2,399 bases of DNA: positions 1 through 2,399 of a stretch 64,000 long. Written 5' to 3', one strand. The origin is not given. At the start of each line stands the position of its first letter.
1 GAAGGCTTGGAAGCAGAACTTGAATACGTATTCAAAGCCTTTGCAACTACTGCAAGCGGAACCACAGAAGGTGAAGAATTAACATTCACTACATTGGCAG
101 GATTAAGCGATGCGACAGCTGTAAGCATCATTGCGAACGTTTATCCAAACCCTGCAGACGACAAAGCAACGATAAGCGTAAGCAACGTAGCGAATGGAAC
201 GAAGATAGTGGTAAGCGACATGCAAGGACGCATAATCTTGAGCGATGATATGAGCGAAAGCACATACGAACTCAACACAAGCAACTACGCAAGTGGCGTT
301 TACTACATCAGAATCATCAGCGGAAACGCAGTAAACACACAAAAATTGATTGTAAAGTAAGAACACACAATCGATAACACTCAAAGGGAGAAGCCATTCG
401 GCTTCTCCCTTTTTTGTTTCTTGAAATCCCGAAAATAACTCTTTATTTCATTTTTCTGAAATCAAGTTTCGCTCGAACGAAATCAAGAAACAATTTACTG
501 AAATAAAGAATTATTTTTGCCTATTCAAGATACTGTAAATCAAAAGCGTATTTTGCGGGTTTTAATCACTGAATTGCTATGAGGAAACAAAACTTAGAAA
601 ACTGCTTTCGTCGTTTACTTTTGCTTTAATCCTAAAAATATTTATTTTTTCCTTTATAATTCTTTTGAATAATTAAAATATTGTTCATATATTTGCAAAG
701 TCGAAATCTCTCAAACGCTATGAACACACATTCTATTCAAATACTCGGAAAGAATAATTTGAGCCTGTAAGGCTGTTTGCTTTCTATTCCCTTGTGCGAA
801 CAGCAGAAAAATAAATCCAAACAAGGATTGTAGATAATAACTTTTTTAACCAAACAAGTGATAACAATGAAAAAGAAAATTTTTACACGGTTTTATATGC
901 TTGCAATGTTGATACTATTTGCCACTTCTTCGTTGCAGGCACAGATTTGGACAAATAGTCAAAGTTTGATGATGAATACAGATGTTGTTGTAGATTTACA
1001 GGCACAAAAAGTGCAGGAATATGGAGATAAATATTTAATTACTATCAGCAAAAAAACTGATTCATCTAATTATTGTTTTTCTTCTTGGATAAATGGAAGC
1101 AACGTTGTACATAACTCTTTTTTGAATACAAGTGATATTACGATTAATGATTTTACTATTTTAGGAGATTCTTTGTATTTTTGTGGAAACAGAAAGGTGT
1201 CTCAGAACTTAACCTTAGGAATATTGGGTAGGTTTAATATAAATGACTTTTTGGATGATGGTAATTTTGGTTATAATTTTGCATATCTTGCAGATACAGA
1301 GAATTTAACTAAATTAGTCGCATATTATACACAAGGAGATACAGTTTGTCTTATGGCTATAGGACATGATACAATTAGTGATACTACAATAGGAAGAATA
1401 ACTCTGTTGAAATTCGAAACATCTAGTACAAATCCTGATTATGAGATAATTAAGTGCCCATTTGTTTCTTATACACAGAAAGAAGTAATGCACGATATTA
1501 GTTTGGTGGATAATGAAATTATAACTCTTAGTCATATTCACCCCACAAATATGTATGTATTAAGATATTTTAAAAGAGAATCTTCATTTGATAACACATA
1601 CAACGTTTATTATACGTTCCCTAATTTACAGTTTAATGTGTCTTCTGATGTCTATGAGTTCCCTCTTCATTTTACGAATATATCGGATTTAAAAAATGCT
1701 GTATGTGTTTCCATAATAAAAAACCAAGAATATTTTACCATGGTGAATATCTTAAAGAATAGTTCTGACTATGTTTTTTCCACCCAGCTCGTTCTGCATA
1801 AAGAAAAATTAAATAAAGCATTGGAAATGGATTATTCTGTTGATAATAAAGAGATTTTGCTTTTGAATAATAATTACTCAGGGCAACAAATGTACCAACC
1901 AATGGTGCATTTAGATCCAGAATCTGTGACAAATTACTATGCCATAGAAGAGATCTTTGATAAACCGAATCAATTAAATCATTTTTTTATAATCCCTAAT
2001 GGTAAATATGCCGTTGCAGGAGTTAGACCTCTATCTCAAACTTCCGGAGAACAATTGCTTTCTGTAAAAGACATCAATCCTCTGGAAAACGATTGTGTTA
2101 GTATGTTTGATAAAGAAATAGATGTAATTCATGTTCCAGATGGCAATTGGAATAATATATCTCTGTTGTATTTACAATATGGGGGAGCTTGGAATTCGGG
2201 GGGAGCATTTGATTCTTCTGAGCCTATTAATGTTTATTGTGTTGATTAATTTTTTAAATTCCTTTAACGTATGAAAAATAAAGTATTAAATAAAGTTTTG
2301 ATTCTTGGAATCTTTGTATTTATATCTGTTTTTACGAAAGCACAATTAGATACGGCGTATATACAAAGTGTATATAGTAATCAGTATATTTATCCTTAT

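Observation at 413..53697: Dispersed family of ~21-bp AT-rich tandem repeats (cores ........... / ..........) at 11 loci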

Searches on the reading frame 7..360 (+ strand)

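Call 61: search_protein_families(library=pfam, proteins=[window:7-360:+], max_evalue=0.00001)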
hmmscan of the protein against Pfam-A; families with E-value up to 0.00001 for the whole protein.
window:7-360:+ (117 aa): 1 family
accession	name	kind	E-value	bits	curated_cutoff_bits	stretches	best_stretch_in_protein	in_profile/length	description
PF18962.6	Por_Secre_tail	-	2.3e-16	60.3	27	1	45-116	1-75/75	Secretion system C-terminal sorting domain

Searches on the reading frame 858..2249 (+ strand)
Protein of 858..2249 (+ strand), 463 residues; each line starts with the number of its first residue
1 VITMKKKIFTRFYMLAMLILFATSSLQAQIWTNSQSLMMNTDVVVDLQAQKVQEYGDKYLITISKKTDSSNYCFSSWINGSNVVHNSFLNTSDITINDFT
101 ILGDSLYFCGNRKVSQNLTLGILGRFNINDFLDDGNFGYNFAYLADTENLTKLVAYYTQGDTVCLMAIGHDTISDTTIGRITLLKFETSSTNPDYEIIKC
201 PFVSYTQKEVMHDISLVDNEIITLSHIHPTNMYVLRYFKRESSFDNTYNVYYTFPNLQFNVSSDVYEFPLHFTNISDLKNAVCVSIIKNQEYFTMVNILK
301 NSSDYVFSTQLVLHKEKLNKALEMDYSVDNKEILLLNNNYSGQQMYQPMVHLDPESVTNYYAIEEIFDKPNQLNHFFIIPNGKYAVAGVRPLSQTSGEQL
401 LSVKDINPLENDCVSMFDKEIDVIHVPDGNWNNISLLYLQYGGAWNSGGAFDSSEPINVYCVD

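Call 10: search_protein_families(library=pfam, proteins=[window:858-2249:+])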
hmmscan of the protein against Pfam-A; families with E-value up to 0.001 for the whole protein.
window:858-2249:+ (463 aa): 0 families

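Call 49: search_protein_families(library=ncbifam, proteins=[window:858-2249:+], max_evalue=0.01)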
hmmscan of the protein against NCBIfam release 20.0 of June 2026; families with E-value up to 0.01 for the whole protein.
window:858-2249:+ (463 aa): 0 families
